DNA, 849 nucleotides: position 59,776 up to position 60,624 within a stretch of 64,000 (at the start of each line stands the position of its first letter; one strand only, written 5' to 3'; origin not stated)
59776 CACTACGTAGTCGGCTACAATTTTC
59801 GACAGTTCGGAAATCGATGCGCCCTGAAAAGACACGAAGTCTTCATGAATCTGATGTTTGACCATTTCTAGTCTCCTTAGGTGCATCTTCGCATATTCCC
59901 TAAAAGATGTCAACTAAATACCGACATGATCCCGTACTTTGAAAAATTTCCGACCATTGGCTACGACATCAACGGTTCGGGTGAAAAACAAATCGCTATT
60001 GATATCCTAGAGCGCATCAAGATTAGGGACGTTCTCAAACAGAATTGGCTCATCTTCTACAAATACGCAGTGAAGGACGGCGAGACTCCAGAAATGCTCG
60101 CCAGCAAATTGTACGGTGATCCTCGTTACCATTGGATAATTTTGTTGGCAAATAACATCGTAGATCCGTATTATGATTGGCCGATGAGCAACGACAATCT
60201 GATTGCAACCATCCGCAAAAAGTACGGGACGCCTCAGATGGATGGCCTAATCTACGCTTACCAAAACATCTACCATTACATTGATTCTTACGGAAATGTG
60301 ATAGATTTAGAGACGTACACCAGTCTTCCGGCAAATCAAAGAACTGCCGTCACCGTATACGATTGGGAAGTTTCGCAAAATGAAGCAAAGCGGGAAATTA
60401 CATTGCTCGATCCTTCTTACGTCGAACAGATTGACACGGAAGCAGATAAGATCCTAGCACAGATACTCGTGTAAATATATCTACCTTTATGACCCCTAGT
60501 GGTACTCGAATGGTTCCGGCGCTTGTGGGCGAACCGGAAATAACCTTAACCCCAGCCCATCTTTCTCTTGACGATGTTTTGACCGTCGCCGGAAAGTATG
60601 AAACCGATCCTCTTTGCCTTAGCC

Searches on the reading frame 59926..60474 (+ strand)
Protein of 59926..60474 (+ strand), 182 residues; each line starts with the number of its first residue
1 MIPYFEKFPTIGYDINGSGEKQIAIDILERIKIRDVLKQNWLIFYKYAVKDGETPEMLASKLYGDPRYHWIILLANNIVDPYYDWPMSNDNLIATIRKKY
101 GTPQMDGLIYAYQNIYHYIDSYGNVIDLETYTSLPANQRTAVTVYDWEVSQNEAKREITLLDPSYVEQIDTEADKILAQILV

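Call 77: search_dna_similar(query=window:59926-60474:+, collection=phages, mode=protein, max_rows=15, max_evalue=0.001)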
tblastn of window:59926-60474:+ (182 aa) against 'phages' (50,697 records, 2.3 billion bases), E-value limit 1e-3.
Records with a match: 2348; places in all: 2352; records where one place covers at least 80% of the query: 1074.
Best place of each record, by identity: <60% 2348.
By first word of the organism name: Escherichia 635; Synechococcus 377; Klebsiella 319; Salmonella 195; Vibrio 126; Shigella 90; Aeromonas 80; Acinetobacter 71; Cyanophage 61; Enterobacter 59; and 47 more.
By host as written in the record: - 440; Escherichia coli 271; Klebsiella pneumoniae 110; Synechococcus 107; Synechococcus sp. 38; Escherichia coli O157:H7 35; Salmonella enterica 30; Synechococcus sp. WH7803 28; and 500 more.
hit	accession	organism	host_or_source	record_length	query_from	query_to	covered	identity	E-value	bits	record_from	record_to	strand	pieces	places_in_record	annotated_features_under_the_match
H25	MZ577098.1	Methylophilales phage Melnitz-3 EXVC039M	Methylophilales_sp._H5P1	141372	4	179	97%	37.0%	8e-27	111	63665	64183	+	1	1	baseplate wedge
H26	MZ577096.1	Methylophilales phage Melnitz-2 EXVC040M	Methylophilales_sp._H5P1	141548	4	179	97%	37.0%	8e-27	111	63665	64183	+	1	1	baseplate wedge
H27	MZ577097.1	Methylophilales phage Melnitz EXVC044M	Methylophilales_sp._H5P1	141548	4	179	97%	37.0%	8e-27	111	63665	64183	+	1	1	baseplate wedge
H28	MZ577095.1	Methylophilales phage Melnitz-1 EXVC043M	Methylophilales_sp._H5P1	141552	4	179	97%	37.0%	8e-27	111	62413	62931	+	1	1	baseplate wedge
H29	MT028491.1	Ochrobactrum phage vB_OspM_OC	Ochrobactrum sp. POC9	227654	1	177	97%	35.4%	4e-29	117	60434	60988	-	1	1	baseplate wedge protein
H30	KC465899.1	Pelagibacter phage HTVC008M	Candidatus Pelagibacter ubique HTCC1062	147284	4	179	97%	35.2%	3e-27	112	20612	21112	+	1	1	baseplate wedge subunit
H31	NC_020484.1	Pelagibacter phage HTVC008M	Candidatus Pelagibacter ubique HTCC1062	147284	4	179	97%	35.2%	3e-27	112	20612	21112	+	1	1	baseplate wedge subunit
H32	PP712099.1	Pseudoalteromonas phage vB_Psh_XG4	Pseudoalteromonas shioyasakiensis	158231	1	180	99%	33.9%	3e-20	93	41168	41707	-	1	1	record has no annotation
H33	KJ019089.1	Synechococcus phage ACG-2014j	-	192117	4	169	91%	36.6%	4e-22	98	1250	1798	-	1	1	base plate wedge component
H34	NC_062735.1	Synechococcus phage ACG-2014j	-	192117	4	169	91%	36.6%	4e-22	98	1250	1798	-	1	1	baseplate wedge subunit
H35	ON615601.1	Synechococcus phage BUCT-ZZ01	Synechococcus elongatus PCC 7942 = ...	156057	2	179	98%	33.7%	3e-21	96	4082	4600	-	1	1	hypothetical protein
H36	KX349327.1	Cyanophage S-RIM12_WH_07_0310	USA: Vineyard Sound, Massachusetts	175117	1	177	97%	33.7%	4e-20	92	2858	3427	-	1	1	baseplate wedge component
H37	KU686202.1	Synechococcus phage S-CAM4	Synechococcus sp.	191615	4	169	91%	35.6%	3e-21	96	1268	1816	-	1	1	baseplate wedge component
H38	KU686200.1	Synechococcus phage S-CAM4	Synechococcus sp.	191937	4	169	91%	35.6%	3e-21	96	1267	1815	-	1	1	baseplate wedge component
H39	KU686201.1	Synechococcus phage S-CAM4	Synechococcus sp.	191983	4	169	91%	35.6%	3e-21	96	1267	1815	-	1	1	baseplate wedge component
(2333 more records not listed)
